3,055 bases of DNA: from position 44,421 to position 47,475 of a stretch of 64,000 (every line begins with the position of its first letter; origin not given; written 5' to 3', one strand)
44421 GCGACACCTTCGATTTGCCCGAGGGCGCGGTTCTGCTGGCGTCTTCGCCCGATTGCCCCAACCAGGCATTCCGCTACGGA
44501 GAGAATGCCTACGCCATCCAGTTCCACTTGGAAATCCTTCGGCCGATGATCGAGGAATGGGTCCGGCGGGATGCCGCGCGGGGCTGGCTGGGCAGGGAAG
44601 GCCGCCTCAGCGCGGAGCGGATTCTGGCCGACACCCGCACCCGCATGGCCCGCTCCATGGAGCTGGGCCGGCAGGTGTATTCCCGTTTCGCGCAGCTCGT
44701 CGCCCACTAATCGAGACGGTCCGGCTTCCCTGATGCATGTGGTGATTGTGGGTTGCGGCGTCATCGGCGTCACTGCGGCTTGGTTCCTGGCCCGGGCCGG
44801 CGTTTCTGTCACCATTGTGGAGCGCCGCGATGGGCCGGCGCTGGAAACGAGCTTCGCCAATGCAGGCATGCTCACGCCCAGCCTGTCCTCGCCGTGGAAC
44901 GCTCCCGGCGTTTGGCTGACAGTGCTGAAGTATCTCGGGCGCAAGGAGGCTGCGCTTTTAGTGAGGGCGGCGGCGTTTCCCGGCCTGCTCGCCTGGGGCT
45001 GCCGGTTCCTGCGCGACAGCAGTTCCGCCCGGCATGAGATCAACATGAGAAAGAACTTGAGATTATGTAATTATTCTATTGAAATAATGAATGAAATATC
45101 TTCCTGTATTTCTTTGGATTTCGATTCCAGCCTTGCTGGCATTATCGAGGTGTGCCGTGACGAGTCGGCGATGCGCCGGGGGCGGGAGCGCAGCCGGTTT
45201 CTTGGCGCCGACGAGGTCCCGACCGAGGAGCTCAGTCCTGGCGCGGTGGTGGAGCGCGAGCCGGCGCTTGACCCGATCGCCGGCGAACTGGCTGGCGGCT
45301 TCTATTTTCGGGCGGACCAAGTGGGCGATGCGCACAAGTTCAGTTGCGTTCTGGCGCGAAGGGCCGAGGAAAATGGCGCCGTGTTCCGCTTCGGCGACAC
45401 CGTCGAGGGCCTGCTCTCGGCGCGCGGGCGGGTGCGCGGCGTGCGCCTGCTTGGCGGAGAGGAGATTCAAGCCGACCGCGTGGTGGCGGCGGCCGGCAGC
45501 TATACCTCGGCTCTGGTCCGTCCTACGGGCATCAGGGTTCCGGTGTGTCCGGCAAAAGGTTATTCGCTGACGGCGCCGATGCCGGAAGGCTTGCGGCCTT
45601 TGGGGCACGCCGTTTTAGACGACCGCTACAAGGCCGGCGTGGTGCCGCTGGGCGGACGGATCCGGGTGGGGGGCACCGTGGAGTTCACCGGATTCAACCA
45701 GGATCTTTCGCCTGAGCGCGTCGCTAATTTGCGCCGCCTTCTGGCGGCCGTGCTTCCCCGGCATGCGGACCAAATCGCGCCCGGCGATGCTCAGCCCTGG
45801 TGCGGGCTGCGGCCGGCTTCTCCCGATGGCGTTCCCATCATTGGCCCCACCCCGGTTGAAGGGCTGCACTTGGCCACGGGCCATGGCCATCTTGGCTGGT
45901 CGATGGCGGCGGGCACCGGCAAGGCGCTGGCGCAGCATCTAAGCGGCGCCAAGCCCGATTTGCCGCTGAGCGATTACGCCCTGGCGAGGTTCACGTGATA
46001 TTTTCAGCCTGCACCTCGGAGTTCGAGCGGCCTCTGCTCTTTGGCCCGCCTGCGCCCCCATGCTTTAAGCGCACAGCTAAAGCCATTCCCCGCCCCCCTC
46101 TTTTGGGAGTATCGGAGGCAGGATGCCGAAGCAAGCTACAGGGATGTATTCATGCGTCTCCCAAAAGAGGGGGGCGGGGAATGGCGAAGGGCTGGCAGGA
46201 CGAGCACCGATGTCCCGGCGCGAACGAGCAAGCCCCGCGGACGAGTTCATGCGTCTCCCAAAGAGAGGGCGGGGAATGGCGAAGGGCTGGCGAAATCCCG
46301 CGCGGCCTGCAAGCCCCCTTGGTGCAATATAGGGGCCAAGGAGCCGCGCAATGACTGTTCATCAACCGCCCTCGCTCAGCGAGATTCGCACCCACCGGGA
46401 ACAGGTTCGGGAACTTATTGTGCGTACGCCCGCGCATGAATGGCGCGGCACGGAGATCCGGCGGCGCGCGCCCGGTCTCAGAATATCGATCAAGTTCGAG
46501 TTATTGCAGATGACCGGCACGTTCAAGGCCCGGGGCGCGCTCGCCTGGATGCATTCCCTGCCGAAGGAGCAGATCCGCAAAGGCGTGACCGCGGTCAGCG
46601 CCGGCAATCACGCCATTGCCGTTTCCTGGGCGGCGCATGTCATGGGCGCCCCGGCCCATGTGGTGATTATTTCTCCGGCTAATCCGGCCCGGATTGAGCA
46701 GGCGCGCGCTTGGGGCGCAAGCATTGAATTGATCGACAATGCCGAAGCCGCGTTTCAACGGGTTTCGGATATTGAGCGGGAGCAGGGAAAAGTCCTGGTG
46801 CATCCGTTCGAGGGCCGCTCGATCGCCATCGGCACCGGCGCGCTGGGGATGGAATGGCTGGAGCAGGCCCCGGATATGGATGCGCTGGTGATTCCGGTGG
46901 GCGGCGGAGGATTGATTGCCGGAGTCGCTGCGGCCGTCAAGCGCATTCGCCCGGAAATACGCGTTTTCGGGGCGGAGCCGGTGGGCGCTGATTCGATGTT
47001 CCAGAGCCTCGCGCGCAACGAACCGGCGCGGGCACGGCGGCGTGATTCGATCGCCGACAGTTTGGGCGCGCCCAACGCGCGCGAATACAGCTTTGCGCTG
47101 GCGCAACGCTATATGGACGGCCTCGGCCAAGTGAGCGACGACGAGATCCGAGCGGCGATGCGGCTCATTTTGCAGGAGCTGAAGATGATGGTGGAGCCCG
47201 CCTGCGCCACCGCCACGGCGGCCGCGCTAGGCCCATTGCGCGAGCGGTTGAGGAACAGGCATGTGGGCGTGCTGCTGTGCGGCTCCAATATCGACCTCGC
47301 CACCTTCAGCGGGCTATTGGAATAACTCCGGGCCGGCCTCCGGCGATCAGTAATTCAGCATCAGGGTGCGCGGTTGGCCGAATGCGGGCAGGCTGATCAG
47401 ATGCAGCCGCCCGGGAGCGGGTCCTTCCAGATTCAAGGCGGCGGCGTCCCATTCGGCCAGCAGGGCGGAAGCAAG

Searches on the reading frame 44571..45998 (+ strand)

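Call 54: search_protein_families(library=pfam, proteins=[window:44571-45998:+], max_evalue=0.00001)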
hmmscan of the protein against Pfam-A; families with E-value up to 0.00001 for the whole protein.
window:44571-45998:+ (475 aa): 9 families
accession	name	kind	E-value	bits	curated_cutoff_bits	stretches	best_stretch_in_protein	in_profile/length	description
PF01266.30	DAO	-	1.2e-69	236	27.9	1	56-455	1-352/353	FAD dependent oxidoreductase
PF07992.20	Pyr_redox_2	-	4.4e-10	39.9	26.1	1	55-90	143-178/291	Pyridine nucleotide-disulphide oxidoreductase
PF00890.30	FAD_binding_2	-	7.1e-09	35.8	20.4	1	56-317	1-210/414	FAD binding domain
PF00070.33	Pyr_redox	-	2.8e-08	34.6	22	1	56-90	1-35/82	Pyridine nucleotide-disulphide oxidoreductase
PF01494.25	FAD_binding_3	-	6.7e-08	32.6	22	1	56-89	3-36/349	FAD binding domain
PF01134.28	GIDA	-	4.4e-07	29.7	22.1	0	57-86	2-31/391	Glucose inhibited division protein A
PF01593.30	Amino_oxidase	-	4.3e-06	26.7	19.8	0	236-320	192-267/443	Flavin containing amine oxidoreductase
PF13450.12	NAD_binding_8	-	4.5e-06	27.3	21.9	1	59-91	1-33/68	NAD(P)-binding Rossmann-like domain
PF04820.20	Trp_halogenase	-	5.4e-06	26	21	0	253-310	156-213/458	Tryptophan halogenase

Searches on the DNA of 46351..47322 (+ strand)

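Call 71: search_with_rna_model(model_id=R1, sources=[L086, L087, L088, L089, L090, L091, L092, L093, L094, L095, L096, L097], max_evalue=0.001)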
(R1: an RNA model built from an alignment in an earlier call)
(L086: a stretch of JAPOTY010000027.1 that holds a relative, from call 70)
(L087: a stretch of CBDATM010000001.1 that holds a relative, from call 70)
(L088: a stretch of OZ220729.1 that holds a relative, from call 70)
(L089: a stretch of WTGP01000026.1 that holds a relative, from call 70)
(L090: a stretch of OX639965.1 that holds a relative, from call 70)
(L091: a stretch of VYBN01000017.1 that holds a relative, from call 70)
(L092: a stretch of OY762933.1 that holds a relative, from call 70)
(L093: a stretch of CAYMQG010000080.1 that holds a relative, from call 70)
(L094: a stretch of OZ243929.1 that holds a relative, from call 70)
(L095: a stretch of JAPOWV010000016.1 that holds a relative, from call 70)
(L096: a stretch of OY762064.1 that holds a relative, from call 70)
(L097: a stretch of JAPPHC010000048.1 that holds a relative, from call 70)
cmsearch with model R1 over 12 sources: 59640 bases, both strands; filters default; matches with E-value up to 0.001: 2.
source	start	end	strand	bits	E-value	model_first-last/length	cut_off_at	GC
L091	2999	3110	-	90.3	2.4e-20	1-110/110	no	0.6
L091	2999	3110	+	40.8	4.9e-08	1-110/110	no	0.6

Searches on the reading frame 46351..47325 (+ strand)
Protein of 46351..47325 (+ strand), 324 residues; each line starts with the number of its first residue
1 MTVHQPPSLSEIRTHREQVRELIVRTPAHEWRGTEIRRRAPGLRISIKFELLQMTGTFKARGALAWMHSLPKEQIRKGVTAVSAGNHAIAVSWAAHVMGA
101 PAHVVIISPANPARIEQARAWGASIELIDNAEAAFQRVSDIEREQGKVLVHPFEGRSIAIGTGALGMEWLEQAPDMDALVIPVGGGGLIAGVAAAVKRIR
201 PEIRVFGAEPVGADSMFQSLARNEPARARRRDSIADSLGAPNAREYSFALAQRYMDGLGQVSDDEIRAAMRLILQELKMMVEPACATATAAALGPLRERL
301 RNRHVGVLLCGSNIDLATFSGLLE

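Call 54: search_protein_families(library=pfam, proteins=[window:46351-47325:+], max_evalue=0.00001)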
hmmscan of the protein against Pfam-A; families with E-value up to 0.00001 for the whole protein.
window:46351-47325:+ (324 aa): 1 family
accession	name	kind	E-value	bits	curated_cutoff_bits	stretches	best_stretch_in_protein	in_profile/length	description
PF00291.31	PALP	-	4.7e-66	223.6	35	1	21-311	3-295/295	Pyridoxal-phosphate dependent enzyme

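Call 70: find_related_loci(query=window:46351-47322:+, collection=genome_contigs, flank=2000)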
Query window:46351-47322:+ (324 aa) in genome_contigs; peptide patterns used: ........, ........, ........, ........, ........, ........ (x = any residue, [..] = any of these).
599 stretches matched a pattern (row limit reached: there are more); 335 encode a relative of the query (tblastn E <= 1e-3); the best 80 are kept; 80 distinct loci.
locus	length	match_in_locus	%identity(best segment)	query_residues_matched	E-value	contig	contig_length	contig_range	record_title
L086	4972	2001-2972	91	1-324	3e-178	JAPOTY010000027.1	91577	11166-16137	MAG: Gammaproteobacteria bacterium isolate CAR4_bin_12 NODE_44_length_91577_cov_11.6242, whole genome shotgun sequence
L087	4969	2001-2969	83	1-323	4e-176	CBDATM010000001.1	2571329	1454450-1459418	MAG: Gammaproteobacteria bacterium isolate 54733f49-05bb-4832-90cb-a41e28f9d041 genome assembly, contig: contig_1, whole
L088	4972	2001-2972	83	1-324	1e-169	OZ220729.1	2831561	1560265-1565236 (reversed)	MAG: Gammaproteobacteria bacterium isolate 3a360650-b487-4473-8a34-f610b0208760 genome assembly, chromosome: 1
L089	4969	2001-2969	85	1-323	3e-166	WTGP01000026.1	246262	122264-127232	MAG: Gammaproteobacteria bacterium isolate CO36388bin_2 NODE_9_length_246262_cov_60.369181, whole genome shotgun sequenc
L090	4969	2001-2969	82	1-323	6e-166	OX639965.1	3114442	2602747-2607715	MAG: uncultured Gammaproteobacteria bacterium isolate 3ffbc19d-36f3-4bc2-89c8-cf5f95be8bae genome assembly, chromosome:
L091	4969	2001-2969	84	1-323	4e-165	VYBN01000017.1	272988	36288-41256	MAG: Gammaproteobacteria bacterium isolate SB0673_bin_2 NODE_4_length_272988_cov_61.334254, whole genome shotgun sequenc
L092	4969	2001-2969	81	1-323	3e-164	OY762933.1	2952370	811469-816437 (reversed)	MAG: Gammaproteobacteria bacterium isolate 8747c98c-8292-48b6-a6db-266d0caa829b genome assembly, chromosome: 1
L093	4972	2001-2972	84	1-324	2e-162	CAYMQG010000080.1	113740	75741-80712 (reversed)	MAG TPA_asm: uncultured Gammaproteobacteria bacterium isolate SRP338948_co1_10 genome assembly, contig: k141_197030, who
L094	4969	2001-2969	84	1-323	2e-162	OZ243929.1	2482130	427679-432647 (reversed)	MAG: Gammaproteobacteria bacterium isolate 72789958-d242-401e-9354-60f4c1901bcd genome assembly, chromosome: 1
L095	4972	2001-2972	83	1-324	3e-161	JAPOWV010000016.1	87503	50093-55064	MAG: Gammaproteobacteria bacterium isolate COS2_bin_9 NODE_148_length_87503_cov_12.7256, whole genome shotgun sequence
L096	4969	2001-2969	76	1-323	1e-153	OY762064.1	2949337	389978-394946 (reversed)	MAG: Gammaproteobacteria bacterium isolate 5875f011-1e0e-4071-bb50-440bf5799690 genome assembly, chromosome: 1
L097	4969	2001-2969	84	1-323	3e-164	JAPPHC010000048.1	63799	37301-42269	MAG: Gammaproteobacteria bacterium isolate RHO1_bin_71 NODE_1027_length_63799_cov_251.492784, whole genome shotgun seque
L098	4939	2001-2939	52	8-319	4e-81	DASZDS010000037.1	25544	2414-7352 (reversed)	MAG TPA_asm: Allosphingosinicella sp. isolate SMAG_U6474 k141_114335, whole genome shotgun sequence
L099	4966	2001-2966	45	7-323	1e-71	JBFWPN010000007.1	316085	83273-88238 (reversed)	MAG: Vicinamibacterales bacterium isolate CA_2019_TPBF_160 NODE_308_length_316085_cov_20.013470_TPBF, whole genome shotg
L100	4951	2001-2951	48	8-323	4e-71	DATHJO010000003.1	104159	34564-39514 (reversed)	MAG TPA_asm: Allosphingosinicella sp. isolate SMAG_U12554 k141_3283, whole genome shotgun sequence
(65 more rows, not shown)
